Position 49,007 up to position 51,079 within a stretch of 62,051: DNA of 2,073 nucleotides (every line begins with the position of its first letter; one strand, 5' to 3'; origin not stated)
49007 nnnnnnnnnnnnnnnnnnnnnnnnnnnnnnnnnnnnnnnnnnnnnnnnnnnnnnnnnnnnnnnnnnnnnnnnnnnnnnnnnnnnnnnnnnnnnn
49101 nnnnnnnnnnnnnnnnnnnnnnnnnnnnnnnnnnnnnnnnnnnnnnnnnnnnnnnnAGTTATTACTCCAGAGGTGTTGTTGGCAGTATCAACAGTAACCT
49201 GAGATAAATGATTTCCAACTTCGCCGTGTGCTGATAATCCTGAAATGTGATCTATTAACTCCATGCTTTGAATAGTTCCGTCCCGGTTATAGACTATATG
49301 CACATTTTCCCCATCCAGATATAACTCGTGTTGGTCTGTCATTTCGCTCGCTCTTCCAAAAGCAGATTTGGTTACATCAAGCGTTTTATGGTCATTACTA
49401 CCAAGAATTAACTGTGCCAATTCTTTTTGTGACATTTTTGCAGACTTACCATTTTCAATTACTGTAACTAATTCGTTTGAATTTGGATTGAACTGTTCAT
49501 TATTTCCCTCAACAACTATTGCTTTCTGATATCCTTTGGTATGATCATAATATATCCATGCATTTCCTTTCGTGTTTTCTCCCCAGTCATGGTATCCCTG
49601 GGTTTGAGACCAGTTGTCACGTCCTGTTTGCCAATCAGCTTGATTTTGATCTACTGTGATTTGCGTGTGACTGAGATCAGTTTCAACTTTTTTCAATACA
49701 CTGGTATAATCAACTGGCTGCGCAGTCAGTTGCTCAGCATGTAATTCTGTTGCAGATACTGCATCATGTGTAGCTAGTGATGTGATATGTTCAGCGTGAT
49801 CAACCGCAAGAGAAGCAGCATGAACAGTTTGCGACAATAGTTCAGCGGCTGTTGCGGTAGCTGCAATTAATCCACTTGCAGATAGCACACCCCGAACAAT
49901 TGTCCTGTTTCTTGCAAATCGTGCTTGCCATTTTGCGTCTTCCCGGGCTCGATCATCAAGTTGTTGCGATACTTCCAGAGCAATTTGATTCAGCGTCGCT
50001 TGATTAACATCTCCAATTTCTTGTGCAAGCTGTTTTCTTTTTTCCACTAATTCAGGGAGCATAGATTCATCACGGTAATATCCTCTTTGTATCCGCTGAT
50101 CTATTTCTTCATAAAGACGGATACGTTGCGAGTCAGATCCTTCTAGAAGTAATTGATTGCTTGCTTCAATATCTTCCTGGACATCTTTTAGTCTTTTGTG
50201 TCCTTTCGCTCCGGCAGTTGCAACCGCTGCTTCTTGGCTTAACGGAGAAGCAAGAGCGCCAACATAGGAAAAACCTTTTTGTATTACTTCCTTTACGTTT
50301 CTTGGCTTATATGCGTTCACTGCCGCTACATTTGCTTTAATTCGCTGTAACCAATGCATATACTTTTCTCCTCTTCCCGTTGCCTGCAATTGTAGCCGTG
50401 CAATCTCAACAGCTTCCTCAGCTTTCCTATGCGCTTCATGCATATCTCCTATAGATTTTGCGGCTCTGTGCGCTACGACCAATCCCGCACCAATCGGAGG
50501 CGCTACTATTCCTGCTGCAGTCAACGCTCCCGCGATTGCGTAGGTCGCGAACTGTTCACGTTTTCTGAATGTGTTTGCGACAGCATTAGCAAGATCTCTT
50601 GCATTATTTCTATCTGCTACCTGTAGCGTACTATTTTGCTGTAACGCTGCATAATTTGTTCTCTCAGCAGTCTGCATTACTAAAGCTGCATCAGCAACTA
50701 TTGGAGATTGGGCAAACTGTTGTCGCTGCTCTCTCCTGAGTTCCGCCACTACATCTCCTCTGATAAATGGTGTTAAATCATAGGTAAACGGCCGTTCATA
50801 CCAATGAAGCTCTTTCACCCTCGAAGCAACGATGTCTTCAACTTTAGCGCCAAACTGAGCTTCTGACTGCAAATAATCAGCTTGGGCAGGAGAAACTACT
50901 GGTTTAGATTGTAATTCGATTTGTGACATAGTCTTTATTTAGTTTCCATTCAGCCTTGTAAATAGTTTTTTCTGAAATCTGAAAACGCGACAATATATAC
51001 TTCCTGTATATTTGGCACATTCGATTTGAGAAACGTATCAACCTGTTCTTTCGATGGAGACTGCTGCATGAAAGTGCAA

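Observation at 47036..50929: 1297-aa PP2C with a receptor-like architecture and a Pro/Thr-rich juxtamembrane linker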

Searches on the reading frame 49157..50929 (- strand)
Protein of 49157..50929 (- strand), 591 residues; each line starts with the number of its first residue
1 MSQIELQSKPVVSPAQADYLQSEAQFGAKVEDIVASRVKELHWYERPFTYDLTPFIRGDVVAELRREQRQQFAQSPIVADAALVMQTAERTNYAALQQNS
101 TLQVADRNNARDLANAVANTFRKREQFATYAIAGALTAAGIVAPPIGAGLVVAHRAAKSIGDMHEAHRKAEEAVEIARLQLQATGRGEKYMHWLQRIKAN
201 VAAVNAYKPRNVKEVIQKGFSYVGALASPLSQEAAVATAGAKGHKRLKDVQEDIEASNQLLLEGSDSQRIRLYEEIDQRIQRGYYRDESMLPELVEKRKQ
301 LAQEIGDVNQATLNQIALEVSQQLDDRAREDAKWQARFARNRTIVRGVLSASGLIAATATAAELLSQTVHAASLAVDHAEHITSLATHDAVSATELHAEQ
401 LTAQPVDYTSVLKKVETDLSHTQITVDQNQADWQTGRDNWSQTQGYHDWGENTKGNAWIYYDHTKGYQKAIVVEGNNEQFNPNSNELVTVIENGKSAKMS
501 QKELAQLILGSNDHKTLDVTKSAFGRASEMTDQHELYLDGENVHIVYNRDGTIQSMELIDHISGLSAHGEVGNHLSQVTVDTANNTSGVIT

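Call 20: search_protein_representatives(protein=window:49157-50929:-)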
Query: 591 residues. Proteins with E-value up to 0.001 (for the whole library): 7; up to 1e-10: 6; up to 1e-30: 2. The best 7 are listed.
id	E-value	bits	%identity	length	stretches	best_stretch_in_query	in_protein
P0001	0.0e+00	1284.2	100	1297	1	1-591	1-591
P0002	3.1e-32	128.3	34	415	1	18-339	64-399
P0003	1.2e-29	119.8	32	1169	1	21-384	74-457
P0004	8.5e-26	107.1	31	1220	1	22-399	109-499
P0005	3.8e-22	95.0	32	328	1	26-266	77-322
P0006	8.0e-21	90.7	29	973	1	28-370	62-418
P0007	5.1e-08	48.4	30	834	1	148-386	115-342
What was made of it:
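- Tried and rejected: All knowledge of relatives therefore comes from the single exhaustive search (call 20).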

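Call 24: search_protein_families(library=pfam, proteins=[P0002, P0003, P0004, P0005, P0006, P0007], max_evalue=0.01)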
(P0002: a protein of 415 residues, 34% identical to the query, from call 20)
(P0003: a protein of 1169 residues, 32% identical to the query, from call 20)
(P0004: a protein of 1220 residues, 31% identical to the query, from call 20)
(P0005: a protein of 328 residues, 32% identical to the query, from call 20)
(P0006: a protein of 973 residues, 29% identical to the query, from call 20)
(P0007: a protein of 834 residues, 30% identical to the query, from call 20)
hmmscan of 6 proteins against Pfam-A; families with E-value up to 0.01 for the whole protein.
P0002 (415 aa): 0 families

P0003 (1169 aa): 2 families
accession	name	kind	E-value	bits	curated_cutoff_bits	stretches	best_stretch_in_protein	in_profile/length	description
PF00481.26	PP2C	-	1.2e-09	38.6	20.3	1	981-1041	76-141/255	Protein phosphatase 2C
PF13672.11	PP2C_2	-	2.8e-09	37.2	24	1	890-1031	7-126/209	Protein phosphatase 2C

P0004 (1220 aa): 2 families
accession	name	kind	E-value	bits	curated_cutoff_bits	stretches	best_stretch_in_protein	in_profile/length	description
PF13672.11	PP2C_2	-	8.9e-10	38.9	24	1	968-1173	8-187/209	Protein phosphatase 2C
PF00481.26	PP2C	-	1.3e-07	32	20.3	1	986-1106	36-144/255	Protein phosphatase 2C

P0005 (328 aa): 0 families

P0006 (973 aa): 0 families

P0007 (834 aa): 0 families

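Call 25: list_cluster_members(proteins=[P0002, P0003, P0004, P0005, P0006, P0007, P0001])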
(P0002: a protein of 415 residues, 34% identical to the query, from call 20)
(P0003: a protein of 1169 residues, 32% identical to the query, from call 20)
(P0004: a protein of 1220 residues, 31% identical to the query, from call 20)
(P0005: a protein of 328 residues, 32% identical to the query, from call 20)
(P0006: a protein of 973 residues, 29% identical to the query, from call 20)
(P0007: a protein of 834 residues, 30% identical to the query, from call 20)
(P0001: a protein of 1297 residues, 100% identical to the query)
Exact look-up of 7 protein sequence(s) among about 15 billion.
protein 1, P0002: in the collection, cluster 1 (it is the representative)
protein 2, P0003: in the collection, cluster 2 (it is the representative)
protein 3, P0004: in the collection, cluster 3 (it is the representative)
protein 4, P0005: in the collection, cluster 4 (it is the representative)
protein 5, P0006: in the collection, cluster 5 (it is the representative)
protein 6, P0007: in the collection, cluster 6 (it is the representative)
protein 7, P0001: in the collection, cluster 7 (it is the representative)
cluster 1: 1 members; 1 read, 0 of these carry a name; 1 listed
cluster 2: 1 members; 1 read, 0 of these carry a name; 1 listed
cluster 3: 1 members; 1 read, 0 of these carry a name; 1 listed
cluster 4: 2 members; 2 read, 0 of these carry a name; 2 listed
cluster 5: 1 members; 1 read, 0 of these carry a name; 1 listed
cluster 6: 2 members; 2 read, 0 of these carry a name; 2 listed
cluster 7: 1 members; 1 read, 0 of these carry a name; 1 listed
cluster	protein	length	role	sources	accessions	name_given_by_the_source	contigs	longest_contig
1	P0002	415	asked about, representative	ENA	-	-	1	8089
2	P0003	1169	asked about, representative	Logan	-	-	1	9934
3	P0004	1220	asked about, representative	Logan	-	-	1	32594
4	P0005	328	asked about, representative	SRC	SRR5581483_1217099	-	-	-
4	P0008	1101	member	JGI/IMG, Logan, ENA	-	-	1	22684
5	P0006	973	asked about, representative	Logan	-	-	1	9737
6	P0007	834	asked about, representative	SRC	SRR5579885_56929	-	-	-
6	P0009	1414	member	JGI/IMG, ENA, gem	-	-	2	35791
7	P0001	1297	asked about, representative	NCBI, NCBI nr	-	-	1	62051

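Call 29: find_homologous_proteins(query=A2, max_evalue=0.001)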
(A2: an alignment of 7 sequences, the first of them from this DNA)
Query A2 (7 sequences): 8000 candidates shared short words with the query, none scored E <= 0.001.
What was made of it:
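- Tried and rejected: The family alignment A2 returned nothing, although members exist in the collection (call 29).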

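Call 30: find_encoding_contigs(protein=P0004, flank=10000, max_places=3)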
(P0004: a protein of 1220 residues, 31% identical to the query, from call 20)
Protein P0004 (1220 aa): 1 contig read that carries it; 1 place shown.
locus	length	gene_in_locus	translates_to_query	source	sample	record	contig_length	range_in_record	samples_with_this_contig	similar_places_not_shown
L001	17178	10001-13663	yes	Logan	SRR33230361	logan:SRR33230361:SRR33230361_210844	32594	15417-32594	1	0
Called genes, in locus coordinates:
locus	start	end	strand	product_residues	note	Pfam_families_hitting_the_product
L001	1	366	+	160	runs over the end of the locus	PF01272:GreA_GreB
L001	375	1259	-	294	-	-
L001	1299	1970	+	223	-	PF13545:HTH_Crp_2, PF00325:Crp (weak)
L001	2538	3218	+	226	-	-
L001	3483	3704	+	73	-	-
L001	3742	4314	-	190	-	-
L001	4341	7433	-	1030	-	PF12704:MacB_PCD, PF02687:FtsX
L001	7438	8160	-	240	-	PF00005:ABC_tran, PF02463:SMC_N (faint), PF13304:AAA_21 (faint)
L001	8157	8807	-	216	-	-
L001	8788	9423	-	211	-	PF04542:Sigma70_r2, PF08281:Sigma70_r4_2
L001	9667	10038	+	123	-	-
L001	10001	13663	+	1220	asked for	PF00481:PP2C (weak), PF13672:PP2C_2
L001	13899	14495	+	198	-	PF13238:AAA_18, PF13207:AAA_17 (weak)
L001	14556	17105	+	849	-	PF23139:OB_YrrC, PF14520:HHH_5 (weak), PF14490:HHH_RecD2, PF01443:Viral_helicase1 (faint), PF13245:AAA_19, PF13604:AAA_30, PF18335:SH3_13, PF13538:UvrD_C_2, +1 more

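Call 32: find_encoding_contigs(protein=P0003, flank=10000, max_places=2)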
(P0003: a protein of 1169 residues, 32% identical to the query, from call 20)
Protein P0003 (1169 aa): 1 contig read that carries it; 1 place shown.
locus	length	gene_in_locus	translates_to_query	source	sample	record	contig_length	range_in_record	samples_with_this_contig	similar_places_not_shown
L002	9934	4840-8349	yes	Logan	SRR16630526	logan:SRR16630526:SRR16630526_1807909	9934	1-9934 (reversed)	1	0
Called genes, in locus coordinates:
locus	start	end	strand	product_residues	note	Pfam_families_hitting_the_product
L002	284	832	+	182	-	-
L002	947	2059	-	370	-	PF01548:DEDD_Tnp_IS110, PF02371:Transposase_20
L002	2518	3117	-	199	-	PF01936:NYN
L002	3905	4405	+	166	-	-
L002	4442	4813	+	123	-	-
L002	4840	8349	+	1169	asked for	PF00481:PP2C (weak), PF13672:PP2C_2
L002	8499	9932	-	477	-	?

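Call 33: find_encoding_contigs(protein=P0008, flank=10000, max_places=2)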
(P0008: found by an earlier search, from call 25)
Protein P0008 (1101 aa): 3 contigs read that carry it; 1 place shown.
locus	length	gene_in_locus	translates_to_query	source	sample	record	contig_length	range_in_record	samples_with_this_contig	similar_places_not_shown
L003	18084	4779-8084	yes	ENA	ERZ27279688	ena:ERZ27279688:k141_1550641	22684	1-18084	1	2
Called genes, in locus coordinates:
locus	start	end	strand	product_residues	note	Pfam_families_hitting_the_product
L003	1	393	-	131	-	?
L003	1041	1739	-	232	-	-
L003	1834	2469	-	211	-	PF04542:Sigma70_r2 (weak), PF04545:Sigma70_r4 (faint), PF08281:Sigma70_r4_2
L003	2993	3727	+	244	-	PF01381:HTH_3 (weak), PF00931:NB-ARC (weak), PF13191:AAA_16 (weak)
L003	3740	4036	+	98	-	-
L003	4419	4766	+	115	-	-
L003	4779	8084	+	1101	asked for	-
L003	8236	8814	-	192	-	PF28549:NDPSase_N, PF00293:NUDIX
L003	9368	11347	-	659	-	-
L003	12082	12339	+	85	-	PF13340:DUF4096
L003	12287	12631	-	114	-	PF13613:HTH_Tnp_4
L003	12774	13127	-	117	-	-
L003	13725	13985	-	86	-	-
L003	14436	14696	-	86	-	-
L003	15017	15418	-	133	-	-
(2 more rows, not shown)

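Call 34: find_encoding_contigs(protein=P0009, flank=10000, max_places=2)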
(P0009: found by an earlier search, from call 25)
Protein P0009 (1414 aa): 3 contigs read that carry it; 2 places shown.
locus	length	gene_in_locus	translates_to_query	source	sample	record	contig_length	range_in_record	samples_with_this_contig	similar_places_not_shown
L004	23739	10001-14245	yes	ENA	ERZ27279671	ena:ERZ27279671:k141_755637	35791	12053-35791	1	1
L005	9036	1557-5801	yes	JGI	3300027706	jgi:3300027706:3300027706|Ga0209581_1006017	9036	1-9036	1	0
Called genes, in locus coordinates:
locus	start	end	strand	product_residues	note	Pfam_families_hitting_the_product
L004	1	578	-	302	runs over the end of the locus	PF01795:Methyltransf_5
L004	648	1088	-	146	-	PF02381:MraZ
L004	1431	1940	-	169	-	-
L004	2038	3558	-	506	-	PF28494:GlyRS_ins_1, PF00587:tRNA-synt_2b, PF03129:HGTP_anticodon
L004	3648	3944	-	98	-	PF01541:GIY-YIG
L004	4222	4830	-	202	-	PF11967:RecO_N, PF02565:RecO_C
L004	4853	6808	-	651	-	PF13196:DUF4012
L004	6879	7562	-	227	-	PF02397:Bac_transf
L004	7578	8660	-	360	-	PF00483:NTP_transferase, PF12804:NTP_transf_3 (weak), PF22640:ManC_GMP_beta-helix (weak)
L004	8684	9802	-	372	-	PF00534:Glycos_transf_1, PF13692:Glyco_trans_1_4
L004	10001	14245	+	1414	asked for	-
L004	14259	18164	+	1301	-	PF00069:Pkinase, PF07714:PK_Tyr_Ser-Thr, PF13432:TPR_16, PF13414:TPR_11, PF12895:ANAPC3, PF00515:TPR_1, PF00515:TPR_1, PF07719:TPR_2, +40 more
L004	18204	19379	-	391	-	PF13439:Glyco_transf_4, PF13579:Glyco_trans_4_4 (weak), PF00534:Glycos_transf_1, PF13692:Glyco_trans_1_4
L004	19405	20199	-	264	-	-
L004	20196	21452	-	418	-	PF13439:Glyco_transf_4, PF00534:Glycos_transf_1, PF13692:Glyco_trans_1_4, PF13524:Glyco_trans_1_2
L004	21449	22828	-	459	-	PF00041:fn3 (faint)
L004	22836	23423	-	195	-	-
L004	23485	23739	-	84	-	?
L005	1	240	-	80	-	?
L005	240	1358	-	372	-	PF00534:Glycos_transf_1, PF13692:Glyco_trans_1_4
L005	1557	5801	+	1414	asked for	-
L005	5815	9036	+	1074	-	?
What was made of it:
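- L004 has a housekeeping and cell-envelope context: MraZ, RsmH, GlyRS, RecO and glycosyltransferases (call 34).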

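Call 35: find_encoding_contigs(protein=P0006, flank=10000, max_places=2)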
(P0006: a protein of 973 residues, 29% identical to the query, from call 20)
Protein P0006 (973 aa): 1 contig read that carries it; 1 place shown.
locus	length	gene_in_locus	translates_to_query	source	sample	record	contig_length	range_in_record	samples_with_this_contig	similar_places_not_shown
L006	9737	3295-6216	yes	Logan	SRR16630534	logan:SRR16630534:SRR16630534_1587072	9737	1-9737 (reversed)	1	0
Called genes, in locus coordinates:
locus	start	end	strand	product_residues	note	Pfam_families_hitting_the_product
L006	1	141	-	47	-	?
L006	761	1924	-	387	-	PF01582:TIR, PF13676:TIR_2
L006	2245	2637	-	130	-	PF01381:HTH_3 (weak)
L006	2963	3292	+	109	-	-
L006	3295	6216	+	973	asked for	-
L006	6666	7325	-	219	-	-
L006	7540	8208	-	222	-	-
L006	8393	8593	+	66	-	-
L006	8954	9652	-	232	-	PF01545:Cation_efflux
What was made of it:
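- The relatives sit next to TIR, NB-ARC/TPR STAND, IS110 and NYN genes (calls 32, 33, 35).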

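Call 43: search_solved_structures(query=A2, max_evalue=10, show_alignments=0)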
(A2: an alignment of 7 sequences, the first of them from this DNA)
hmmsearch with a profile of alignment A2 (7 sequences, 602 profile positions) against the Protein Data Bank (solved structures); distinct sequences matched with E-value up to 10: 1.
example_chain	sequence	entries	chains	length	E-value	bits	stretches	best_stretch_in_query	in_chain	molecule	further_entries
3lbx_B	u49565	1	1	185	0.16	13.8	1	314-393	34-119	Spectrin beta chain, erythrocyte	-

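Call 50: predict_structure(alignment_id=A2)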
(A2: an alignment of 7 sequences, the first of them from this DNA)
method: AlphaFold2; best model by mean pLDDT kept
length: 575 residues; sequences in the alignment: 7
mean_pLDDT: 40.5   pTM: 0.27
mean pLDDT of the five models: 40.5, 40.6, 38.8, 38.0, 37.2
residues with pLDDT >= 90: 3; 70-90: 72; 50-70: 40; < 50: 460
segments of 3 or more residues with pLDDT < 50: 1-31, 33-35, 37-198, 207-244, 338-479, 489-499, 509-575
pLDDT, mean of each block of 10 residues (from residue 1): 34 44 43 47 37 32 38 29 24 29 28 33 32 32 28 30 34 38 33 45 47 39 41 39 58 88 85 86 73 88 78 81 73 53 34 30 33 30 28 27 25 21 22 23 27 36 30 44 51 41 52 26 20 23 26 24 24 22
secondary structure, 60 per line:
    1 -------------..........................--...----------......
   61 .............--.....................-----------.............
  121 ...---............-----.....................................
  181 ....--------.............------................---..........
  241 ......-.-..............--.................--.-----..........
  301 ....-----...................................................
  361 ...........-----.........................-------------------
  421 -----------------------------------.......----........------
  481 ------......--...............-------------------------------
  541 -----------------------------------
elements in order: H14-39 H55-73 H76-96 H108-123 H127-138 H144-184 H193-205 H212-227 H231-246 H250-263 H266-282 H291-304 H310-371 H377-401 E456-462 E467-474 E487-492 E495-500 H501-509
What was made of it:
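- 49733..50878 (-): N-terminal helical domain (res ~18-399). This is the only part with sequence homology to the six relatives. It defines an unnamed orphan family. AF2 is confident only for helices at res ~245-335 (call 50).
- Tried and rejected: AF2 of res 1-575 with the 7-sequence alignment gave pLDDT 40.5, with only res ~245-335 confident (call 50).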

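Call 54: fold_search(model_id=the predicted structure, library=pdb)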
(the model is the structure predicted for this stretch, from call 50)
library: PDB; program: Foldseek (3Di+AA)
matches with E <= 10: 136; with E <= 0.001: 0
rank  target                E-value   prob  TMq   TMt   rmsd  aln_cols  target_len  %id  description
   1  6ixf_A                7.8e-01  0.11  0.10  0.20  24.6       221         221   12  Crystal structure of SeMet apo SH3BP5 (P41) (released 2019-03-20)
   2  23as_0                9.2e-01  0.05  0.07  0.10  34.5       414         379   11  Structure of Arabidopsis SNX1 (Class l, 7-fold) (released 2026-03-18)
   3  5c5b_D                1.7e+00  0.05  0.12  0.17  36.3       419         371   13  Crystal Structure of Human APPL BAR-PH Heterodimer (released 2016-06-22)
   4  2p7v_A                1.8e+00  0.02  0.06  0.14  24.2       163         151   15  Crystal structure of the Escherichia coli regulator of sigma 70, Rsd, in complex with sigma 70 domain 4 (released 2007-08-21)
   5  6gy7_C                1.9e+00  0.06  0.10  0.16  25.6       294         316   13  Crystal structure of XaxB from Xenorhabdus nematophil (released 2018-07-25)
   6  9c3c_b                1.9e+00  0.04  0.05  0.11  35.3       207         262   15  Cryo-EM structure of native dystrophin-glycoprotein complex (DGC) (released 2024-10-23)
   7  7vgf_A                1.9e+00  0.02  0.09  0.09  28.6       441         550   12  cryo-EM structure of AMP-PNP bound human ABCB7 (released 2022-02-16)
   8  6zvr_CB               2.2e+00  0.05  0.09  0.21  34.4       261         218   14  C11 symmetry: Bacterial Vipp1 and PspA are members of the ancient ESCRT-III membrane-remodeling superfamily. (released 2021-08-04)
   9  6djl_B                2.4e+00  0.04  0.08  0.16  24.9       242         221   12  Crystal structure of the Rab11 GEF SH3BP5 bound to nucleotide free Rab11A (released 2018-09-26)
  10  8cwy_A                2.5e+00  0.06  0.08  0.10  23.0       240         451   13  Accurate computational design of genetically encoded 3D protein crystals (released 2023-11-01)
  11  6ixe                  2.7e+00  0.03  0.07  0.15  23.8       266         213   12  Crystal structure of SeMet apo SH3BP5 (I41) (released 2019-03-20)
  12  9g2r_F                2.7e+00  0.02  0.07  0.14  31.1       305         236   12  Endophilin B1 dimers bound to nanodiscs (released 2024-08-07)
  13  6d3k_A                3.1e+00  0.08  0.05  0.11  11.5        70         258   10  Crystal structure of unphosphorylated human PKR kinase domain in complex with ADP (released 2019-07-10)
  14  8to0_D                3.1e+00  0.06  0.12  0.20  58.3       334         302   15  48-nm repeating structure of doublets from mouse sperm flagella (released 2023-11-01)
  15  9n63_A                3.1e+00  0.04  0.11  0.11  20.4       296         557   12  Transporter associated with antigen processing (TAP) EQ mutant bound to ATP in the outward-facing open state (released 2025-09-03)
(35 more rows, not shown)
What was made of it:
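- Tried and rejected: Foldseek against the PDB gave nothing better than E=0.78 (call 54).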
